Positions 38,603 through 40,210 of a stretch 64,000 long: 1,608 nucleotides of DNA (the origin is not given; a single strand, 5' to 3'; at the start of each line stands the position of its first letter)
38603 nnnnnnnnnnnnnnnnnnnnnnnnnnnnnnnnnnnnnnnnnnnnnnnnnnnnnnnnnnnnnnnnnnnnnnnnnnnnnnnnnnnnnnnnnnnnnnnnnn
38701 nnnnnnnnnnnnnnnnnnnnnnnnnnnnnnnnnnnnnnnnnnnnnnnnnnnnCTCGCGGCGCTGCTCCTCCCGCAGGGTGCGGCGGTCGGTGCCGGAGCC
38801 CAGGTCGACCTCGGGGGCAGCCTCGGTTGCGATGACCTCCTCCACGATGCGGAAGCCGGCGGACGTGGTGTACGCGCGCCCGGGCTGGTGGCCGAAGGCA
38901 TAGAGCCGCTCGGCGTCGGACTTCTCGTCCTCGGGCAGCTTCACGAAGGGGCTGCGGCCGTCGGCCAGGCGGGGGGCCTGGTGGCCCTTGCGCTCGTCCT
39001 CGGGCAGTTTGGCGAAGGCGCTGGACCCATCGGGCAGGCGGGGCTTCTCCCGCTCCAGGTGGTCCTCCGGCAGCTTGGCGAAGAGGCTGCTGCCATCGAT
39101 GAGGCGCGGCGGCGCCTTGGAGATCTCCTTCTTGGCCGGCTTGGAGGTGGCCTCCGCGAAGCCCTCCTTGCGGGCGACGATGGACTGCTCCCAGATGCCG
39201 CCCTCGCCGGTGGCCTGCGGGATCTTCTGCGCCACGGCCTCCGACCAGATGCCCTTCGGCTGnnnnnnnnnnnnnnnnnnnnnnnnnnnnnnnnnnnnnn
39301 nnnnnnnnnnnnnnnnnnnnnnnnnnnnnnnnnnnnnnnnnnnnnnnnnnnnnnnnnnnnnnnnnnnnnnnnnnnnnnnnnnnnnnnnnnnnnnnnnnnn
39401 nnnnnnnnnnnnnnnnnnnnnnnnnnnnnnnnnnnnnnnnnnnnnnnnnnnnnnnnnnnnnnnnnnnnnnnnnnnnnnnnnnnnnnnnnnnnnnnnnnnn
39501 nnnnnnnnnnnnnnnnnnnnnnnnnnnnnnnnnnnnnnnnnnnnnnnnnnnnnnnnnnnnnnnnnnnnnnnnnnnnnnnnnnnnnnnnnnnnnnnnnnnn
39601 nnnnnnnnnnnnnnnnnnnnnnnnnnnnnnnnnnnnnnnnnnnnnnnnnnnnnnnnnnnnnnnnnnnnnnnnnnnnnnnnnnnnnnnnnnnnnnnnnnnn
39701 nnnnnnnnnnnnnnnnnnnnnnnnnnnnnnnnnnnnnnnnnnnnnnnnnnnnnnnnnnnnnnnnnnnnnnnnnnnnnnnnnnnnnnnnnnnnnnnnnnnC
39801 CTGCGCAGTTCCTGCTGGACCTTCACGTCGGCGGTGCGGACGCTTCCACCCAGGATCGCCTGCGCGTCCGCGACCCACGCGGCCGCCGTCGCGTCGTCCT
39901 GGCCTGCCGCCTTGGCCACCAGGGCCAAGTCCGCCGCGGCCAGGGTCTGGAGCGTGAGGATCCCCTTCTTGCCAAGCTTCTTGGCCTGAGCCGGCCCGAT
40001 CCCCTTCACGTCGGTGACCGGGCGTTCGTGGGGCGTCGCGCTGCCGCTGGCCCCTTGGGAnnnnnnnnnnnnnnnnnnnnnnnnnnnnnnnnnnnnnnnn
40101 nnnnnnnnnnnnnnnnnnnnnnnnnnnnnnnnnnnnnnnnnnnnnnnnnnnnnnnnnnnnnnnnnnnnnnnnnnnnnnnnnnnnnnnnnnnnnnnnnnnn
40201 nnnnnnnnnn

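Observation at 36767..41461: Roughly 1565-aa ER/K-rich Zn-ribbon/HhH protein encoded immediately upstream of radA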

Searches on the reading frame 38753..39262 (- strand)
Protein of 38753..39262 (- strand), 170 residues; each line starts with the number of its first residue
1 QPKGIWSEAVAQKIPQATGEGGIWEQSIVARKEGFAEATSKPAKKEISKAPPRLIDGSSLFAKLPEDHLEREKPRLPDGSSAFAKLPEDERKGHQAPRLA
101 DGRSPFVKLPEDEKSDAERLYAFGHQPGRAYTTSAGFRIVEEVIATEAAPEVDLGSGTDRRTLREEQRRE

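Call 19: find_related_loci(query=A1, collection=genome_contigs, flank=10000)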
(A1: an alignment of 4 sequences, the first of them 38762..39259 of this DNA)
Query A1 (166 aa) in genome_contigs; peptide patterns used: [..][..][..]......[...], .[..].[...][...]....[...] (x = any residue, [..] = any of these).
89 stretches matched a pattern; 7 encode a relative of the query (tblastn E <= 1e-3); 7 distinct loci.
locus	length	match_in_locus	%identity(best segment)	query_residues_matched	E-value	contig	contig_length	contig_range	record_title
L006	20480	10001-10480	56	3-166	2e-52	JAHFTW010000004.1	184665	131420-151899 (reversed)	MAG: Thermoplasmata archaeon isolate nzgw65 NODE_37_length_184666_cov_5.636761, whole genome shotgun sequence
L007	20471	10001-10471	54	3-162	1e-48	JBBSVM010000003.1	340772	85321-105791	MAG: Thermoplasmatota archaeon isolate H32-bin033_1 H32_bin033_1_000000000003, whole genome shotgun sequence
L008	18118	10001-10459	50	3-155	4e-45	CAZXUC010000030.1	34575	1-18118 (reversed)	MAG TPA_asm: uncultured Halobacteriales archaeon isolate SRP136066_co1_71 genome assembly, contig: NODE_958_length_34575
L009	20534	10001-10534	45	4-166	1e-35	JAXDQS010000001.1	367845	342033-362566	MAG: Thermoplasmata archaeon isolate BP_740 scaffold_3443261, whole genome shotgun sequence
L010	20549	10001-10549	42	4-166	1e-35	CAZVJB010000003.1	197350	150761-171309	MAG TPA_asm: uncultured Halobacteriales archaeon isolate SRP136066_co1_11 genome assembly, contig: NODE_22_length_197350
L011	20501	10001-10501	41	4-149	1e-35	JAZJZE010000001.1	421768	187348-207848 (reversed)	MAG: bacterium isolate ADI_H2L1_1_122_18_3-bin012 ADIH2L11_B012_0_000000000001, whole genome shotgun sequence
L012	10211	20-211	66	96-159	1e-24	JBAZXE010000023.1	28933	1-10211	MAG: Thermoplasmatota archaeon isolate SO_2017_GW1_49 NODE_6799_length_28933_cov_1.023467_OW334_2017, whole genome shotg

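Call 25: search_protein_representatives(alignment_id=A1)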
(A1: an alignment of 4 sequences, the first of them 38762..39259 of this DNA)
Query: 4 sequences, 168 profile positions. Proteins with E-value up to 0.001 (for the whole library): 8; up to 1e-10: 5; up to 1e-30: 4. The best 8 are listed.
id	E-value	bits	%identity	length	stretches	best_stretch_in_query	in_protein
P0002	4.1e-90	316.5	-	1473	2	2-118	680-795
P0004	1.0e-80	285.9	-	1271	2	3-118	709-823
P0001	1.1e-79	282.5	-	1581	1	4-167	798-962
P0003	1.3e-72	259.6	-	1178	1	2-167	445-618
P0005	4.4e-15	72.3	-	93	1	54-113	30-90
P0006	2.8e-04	37.2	-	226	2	51-109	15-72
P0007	5.2e-04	36.3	-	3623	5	86-136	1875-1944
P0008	6.7e-04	36.0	-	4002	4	50-113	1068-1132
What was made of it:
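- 38807..38911 (-): Conserved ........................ module (aa 851-885). Found only in this family (call 25).
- Tried and rejected: That was a wasted search and probably a word-index artefact, since the same profile finds the family in the exhaustive search (call 25).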

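Call 38: find_homologous_proteins(query=A2, max_evalue=0.001)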
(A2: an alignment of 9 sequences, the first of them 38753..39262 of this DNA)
Query A2 (9 sequences): 8000 candidates shared short words with the query, none scored E <= 0.001.
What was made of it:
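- Tried and rejected: The repeat search with the 9-sequence core alignment returned nothing at all (call 38).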

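Call 47: predict_structure(alignment_id=A3)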
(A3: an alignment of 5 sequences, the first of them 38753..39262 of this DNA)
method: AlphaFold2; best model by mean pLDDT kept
length: 170 residues; sequences in the alignment: 5
mean_pLDDT: 65.3   pTM: 0.26
mean pLDDT of the five models: 65.3, 63.4, 62.8, 62.6, 59.5
residues with pLDDT >= 90: 0; 70-90: 55; 50-70: 113; < 50: 2
segments of 3 or more residues with pLDDT < 50: none
pLDDT, mean of each block of 10 residues (from residue 1): 65 60 75 77 73 72 59 69 64 72 68 56 55 68 60 55 64
secondary structure, 60 per line:
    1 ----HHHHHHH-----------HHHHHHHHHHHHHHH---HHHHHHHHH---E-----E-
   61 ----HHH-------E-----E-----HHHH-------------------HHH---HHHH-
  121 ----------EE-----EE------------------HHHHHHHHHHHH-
elements in order: H5-11 H23-37 H41-49 H87-90 H116-119 H158-169
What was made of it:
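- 38924..39109 (-): 3 tandem 22-23-aa repeats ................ (aa 785-846). The AF2 model shows no compact fold (pLDDT 65, pTM 0.26; call 47).
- The core motif region has no compact predicted fold, so it is probably a linear-motif array (call 47).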

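Call 50: search_solved_structures(query=A3, max_evalue=10)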
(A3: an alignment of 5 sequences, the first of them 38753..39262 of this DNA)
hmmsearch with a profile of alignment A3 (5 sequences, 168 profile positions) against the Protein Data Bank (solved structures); distinct sequences matched with E-value up to 10: 1.
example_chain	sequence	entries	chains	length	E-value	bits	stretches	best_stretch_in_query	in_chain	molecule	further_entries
2oy8_A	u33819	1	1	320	0.12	15.5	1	18-114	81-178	Outer surface protein A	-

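Call 53: search_protein_families(library=phrogs, proteins=[window:38753-39262:-], max_evalue=0.1)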
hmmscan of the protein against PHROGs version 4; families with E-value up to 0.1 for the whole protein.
window:38753-39262:- (170 aa): 0 families

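Call 81: find_related_loci(query=A2, collection=metagenome_contigs, flank=8000)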
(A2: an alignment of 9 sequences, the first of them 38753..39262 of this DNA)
Query A2 (170 aa) in metagenome_contigs; peptide patterns used: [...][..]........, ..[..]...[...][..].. (x = any residue, [..] = any of these).
238 stretches matched a pattern, but none encodes a relative of the query by tblastn (E <= 1e-3).
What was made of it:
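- Tried and rejected: The metagenome scan with the core patterns found no relative (call 81).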

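Call 91: search_dna_similar(query=window:38753-39262:-, collection=phages, mode=protein, max_evalue=0.001, max_rows=5)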
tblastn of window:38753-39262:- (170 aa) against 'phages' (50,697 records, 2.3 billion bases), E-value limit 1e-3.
No match.

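Call 92: search_dna_similar(query=window:38753-39262:-, collection=plasmids, mode=protein, max_evalue=0.001, max_rows=5)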
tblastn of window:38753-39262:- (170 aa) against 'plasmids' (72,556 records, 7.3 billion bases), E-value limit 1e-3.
No match.
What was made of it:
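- Tried and rejected: The core has no match in phage or plasmid collections (calls 91, 92) and none in PHROGs (call 53).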

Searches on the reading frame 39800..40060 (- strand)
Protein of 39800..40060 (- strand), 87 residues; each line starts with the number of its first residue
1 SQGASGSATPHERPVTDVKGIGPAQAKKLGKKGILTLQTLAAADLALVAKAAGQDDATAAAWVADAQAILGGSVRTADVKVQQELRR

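Call 49: search_solved_structures(query=window:39800-40060:-, max_evalue=1, show_alignments=2)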
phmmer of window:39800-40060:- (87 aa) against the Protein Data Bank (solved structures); distinct sequences matched with E-value up to 1: 17.
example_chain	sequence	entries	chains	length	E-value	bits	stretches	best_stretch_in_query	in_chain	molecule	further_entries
3cma_Y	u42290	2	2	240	0.00097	22.8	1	14-77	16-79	50S ribosomal protein L32e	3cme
1jj2_X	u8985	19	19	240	0.00097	22.8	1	14-77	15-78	RIBOSOMAL PROTEIN L32E | 50S ribosomal protein L32E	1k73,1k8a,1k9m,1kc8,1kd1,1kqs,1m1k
1s72_Y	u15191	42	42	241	0.00098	22.8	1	14-77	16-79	50S ribosomal protein L32E | RPL32E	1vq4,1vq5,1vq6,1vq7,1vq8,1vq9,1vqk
1pzn_A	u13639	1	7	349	0.0014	22.3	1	13-67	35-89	DNA repair and recombination protein rad51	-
6jum_A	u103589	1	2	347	0.027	18.2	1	11-55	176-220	DNA polymerase IV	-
6jun_F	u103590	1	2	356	0.029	18.1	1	11-55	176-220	DNA polymerase IV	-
4dez_A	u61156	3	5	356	0.029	18.1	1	11-55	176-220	DNA polymerase IV 1 | DNA polymerase IV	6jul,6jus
6juo_A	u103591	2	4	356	0.029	18.1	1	11-55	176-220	DNA polymerase IV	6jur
1t4g_A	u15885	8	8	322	0.12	16.1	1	15-68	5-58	DNA repair and recombination protein radA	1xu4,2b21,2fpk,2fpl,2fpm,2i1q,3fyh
2f1h_A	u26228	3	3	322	0.12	16.1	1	15-68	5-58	DNA repair and recombination protein radA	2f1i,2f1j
3ntu_A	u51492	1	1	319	0.16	15.8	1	15-68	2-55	DNA repair and recombination protein radA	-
9l94_Q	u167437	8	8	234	0.2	15.5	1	15-79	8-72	Large ribosomal subunit protein eL32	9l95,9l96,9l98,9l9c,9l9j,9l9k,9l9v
7nd2_A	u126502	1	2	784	0.79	13.6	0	27-82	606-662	Protein phosphatase 1 regulatory subunit 21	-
2jzb_B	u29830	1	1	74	0.83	13.5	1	15-68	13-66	Transcription elongation protein nusA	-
3etl_A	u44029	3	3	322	0.87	13.4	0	15-67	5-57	DNA repair and recombination protein radA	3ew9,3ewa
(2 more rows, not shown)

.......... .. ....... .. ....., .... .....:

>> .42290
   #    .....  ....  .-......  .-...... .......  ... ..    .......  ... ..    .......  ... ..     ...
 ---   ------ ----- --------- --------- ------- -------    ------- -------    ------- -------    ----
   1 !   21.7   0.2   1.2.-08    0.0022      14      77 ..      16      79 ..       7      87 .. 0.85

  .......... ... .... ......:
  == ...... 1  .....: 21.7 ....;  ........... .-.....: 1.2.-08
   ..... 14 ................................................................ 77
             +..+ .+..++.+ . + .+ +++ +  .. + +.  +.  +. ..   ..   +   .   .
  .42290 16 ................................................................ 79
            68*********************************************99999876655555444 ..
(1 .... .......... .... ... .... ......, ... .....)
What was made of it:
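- Closest known: DUF4332. Same: The nearest solved sequences are the L32e extension and Pyrococcus Rad51/RadA (call 49).
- Checked: Nearest solved sequences are the L32e HhH extension and the Pyrococcus Rad51/RadA N-domain (call 49).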
